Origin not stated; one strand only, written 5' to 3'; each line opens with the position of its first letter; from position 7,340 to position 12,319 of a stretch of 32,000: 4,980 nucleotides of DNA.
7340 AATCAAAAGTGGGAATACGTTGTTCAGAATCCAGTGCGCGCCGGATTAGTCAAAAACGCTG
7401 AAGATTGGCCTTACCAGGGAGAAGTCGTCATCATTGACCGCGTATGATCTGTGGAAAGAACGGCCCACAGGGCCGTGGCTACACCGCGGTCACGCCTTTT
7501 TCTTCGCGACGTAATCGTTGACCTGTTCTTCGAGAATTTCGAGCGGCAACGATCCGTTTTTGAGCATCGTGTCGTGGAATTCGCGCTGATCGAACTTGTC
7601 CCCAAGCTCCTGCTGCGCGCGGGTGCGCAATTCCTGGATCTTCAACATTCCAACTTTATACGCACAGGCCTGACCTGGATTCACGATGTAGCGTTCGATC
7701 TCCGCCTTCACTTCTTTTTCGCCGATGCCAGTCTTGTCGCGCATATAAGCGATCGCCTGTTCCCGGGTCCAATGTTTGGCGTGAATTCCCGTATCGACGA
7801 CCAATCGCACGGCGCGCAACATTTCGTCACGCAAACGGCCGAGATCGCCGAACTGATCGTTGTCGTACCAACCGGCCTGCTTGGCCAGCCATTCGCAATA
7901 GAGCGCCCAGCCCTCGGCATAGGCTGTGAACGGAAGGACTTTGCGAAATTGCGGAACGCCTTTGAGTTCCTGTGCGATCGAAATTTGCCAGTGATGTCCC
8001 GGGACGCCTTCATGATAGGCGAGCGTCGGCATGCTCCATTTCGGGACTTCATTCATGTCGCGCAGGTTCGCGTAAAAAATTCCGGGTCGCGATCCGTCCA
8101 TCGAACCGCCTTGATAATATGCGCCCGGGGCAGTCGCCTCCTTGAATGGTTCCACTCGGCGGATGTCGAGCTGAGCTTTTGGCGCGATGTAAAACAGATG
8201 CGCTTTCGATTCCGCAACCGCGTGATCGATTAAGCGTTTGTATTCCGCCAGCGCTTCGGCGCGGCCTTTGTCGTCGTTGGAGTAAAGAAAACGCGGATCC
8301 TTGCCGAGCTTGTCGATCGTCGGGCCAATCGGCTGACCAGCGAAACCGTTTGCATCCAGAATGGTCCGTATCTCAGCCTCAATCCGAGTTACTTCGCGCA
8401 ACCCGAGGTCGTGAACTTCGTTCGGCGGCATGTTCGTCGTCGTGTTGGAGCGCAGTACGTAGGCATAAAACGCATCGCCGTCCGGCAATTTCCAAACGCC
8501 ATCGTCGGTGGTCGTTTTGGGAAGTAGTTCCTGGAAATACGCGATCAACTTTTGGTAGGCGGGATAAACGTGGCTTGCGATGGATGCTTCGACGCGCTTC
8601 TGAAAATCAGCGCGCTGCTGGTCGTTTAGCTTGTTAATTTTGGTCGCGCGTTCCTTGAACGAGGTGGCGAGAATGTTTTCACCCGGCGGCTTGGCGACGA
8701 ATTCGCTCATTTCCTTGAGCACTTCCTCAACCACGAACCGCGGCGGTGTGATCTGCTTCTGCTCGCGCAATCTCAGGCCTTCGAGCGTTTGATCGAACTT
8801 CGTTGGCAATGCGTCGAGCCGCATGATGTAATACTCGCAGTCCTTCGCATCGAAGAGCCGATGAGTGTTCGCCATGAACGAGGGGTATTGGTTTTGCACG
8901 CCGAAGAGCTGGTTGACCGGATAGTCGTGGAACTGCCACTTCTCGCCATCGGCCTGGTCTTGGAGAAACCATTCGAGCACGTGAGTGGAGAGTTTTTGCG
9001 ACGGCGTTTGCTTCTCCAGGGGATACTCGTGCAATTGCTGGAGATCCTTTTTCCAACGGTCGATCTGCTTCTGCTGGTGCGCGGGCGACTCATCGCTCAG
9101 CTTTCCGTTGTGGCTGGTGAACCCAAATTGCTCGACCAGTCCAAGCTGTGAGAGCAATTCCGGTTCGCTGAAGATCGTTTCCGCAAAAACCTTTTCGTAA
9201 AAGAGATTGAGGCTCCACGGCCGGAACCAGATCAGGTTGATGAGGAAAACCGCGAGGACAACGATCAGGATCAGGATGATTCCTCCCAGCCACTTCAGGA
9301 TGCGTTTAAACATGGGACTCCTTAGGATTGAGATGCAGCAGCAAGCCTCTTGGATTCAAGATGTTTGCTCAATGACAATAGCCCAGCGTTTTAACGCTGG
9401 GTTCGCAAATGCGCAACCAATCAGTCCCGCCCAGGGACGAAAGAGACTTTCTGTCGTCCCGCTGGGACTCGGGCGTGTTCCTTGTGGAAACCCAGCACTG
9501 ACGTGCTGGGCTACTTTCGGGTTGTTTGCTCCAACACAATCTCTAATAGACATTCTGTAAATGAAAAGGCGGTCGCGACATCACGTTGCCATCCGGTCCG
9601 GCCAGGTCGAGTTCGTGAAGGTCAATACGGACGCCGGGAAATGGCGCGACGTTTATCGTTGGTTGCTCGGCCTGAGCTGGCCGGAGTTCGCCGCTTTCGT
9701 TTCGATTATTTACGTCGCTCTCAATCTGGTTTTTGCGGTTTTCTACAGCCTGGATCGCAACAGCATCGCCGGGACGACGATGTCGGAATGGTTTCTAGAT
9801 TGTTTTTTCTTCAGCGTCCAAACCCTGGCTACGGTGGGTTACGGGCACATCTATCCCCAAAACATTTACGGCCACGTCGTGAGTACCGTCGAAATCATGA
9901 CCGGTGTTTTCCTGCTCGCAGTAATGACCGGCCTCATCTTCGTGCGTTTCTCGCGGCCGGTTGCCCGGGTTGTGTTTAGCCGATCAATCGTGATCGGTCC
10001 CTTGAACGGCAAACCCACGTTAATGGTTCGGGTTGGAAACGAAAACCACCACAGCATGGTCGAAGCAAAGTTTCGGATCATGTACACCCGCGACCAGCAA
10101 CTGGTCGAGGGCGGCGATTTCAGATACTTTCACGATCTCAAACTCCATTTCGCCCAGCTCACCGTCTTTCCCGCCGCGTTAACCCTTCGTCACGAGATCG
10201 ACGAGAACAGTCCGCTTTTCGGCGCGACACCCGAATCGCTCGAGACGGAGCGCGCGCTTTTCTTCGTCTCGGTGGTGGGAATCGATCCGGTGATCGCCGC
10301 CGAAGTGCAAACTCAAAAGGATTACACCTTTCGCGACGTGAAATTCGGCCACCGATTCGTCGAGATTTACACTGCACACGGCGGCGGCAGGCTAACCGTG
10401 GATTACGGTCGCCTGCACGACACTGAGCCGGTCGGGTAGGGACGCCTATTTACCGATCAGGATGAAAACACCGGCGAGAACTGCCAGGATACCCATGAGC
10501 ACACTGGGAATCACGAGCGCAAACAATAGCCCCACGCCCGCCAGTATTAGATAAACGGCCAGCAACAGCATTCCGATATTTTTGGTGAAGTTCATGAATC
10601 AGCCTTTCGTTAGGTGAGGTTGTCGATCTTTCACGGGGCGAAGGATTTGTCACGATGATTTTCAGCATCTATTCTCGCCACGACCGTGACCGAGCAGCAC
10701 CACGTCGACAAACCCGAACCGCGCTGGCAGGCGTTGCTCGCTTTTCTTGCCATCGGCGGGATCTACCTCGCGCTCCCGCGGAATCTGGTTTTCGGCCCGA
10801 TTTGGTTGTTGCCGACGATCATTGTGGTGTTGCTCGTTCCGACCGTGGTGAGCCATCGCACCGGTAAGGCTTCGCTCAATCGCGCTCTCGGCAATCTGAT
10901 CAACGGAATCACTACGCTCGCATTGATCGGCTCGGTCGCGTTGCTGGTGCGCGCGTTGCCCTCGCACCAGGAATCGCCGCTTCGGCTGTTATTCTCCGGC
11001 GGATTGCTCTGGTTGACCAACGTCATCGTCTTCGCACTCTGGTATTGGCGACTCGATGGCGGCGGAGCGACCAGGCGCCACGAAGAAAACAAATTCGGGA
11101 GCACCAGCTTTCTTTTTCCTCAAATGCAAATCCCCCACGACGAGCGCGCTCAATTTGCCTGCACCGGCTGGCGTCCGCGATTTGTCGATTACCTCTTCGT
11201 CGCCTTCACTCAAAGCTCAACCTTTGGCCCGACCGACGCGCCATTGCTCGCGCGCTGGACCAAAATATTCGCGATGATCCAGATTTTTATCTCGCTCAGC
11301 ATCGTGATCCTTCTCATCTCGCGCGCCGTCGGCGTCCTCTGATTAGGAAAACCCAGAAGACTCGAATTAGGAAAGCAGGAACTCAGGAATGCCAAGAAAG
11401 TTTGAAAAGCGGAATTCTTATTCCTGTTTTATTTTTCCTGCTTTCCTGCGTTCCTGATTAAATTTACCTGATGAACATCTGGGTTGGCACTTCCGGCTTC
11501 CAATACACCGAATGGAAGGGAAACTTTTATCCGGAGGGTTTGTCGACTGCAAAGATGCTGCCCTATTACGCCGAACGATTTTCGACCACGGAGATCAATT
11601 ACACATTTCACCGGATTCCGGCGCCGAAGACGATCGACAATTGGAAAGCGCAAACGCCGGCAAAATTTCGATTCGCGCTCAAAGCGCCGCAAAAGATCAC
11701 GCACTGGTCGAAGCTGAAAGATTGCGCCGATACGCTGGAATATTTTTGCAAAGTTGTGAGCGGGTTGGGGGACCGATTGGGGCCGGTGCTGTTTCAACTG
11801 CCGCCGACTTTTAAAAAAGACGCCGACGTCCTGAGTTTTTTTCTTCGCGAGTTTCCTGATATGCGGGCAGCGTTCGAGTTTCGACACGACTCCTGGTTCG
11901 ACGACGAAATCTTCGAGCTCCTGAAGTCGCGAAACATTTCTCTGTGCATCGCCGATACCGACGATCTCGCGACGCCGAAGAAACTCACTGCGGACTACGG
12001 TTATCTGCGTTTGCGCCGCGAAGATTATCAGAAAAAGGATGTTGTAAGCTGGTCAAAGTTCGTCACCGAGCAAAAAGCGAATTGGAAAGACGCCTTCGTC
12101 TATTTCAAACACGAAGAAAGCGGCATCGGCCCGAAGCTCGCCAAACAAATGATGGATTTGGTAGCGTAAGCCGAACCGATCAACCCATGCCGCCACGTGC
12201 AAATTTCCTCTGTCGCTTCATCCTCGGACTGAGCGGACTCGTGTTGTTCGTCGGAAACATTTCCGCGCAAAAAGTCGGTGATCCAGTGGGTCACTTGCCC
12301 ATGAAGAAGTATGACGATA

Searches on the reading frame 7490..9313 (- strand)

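Call 52: search_protein_families(library=pfam, proteins=[window:7490-9313:-], max_evalue=0.001)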
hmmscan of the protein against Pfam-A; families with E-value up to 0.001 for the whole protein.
window:7490-9313:- (607 aa): 1 family
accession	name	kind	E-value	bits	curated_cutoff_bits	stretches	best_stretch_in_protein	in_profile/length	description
PF05960.17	DUF885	-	2.8e-176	588.7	32.4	1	52-598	2-532/532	Bacterial protein of unknown function (DUF885)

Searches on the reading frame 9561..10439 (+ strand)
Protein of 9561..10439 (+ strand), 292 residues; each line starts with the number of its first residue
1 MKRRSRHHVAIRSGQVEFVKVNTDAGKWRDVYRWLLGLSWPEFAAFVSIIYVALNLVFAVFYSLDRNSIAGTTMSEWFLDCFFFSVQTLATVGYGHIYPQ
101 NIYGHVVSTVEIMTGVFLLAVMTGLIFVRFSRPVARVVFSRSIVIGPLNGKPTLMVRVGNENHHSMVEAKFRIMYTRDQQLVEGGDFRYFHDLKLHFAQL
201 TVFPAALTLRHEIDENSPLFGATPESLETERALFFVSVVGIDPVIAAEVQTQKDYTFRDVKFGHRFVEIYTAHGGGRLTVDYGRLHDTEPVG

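Call 52: search_protein_families(library=pfam, proteins=[window:9561-10439:+], max_evalue=0.001)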
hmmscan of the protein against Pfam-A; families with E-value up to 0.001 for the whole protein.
window:9561-10439:+ (292 aa): 4 families
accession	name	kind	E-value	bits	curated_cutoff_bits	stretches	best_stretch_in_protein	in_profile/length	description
PF17655.7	IRK_C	-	6e-20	72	22.5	1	137-291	1-159/174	Inward rectifier potassium channel C-terminal domain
PF07885.22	Ion_trans_2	-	1e-11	44.9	22.5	1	53-129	5-76/79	Ion channel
PF00520.37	Ion_trans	-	6.3e-07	29.3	25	1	40-131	126-234/241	Ion transport protein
PF01007.26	IRK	-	3.9e-05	24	22.7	1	62-133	68-141/141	Inward rectifier potassium channel transmembrane domain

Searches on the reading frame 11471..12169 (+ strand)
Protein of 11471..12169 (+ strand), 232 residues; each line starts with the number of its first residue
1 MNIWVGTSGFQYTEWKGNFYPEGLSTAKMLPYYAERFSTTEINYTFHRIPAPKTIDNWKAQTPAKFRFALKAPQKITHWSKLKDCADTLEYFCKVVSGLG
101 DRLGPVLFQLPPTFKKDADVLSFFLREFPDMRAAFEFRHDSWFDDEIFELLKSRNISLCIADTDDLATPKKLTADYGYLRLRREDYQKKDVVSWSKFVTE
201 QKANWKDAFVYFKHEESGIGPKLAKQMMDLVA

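Call 52: search_protein_families(library=pfam, proteins=[window:11471-12169:+], max_evalue=0.001)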
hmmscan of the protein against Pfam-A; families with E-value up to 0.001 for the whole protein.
window:11471-12169:+ (232 aa): 1 family
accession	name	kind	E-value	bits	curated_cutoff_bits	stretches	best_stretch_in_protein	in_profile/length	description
PF01904.24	DUF72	-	9.3e-63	212.6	25.3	1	20-229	1-216/217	Protein of unknown function DUF72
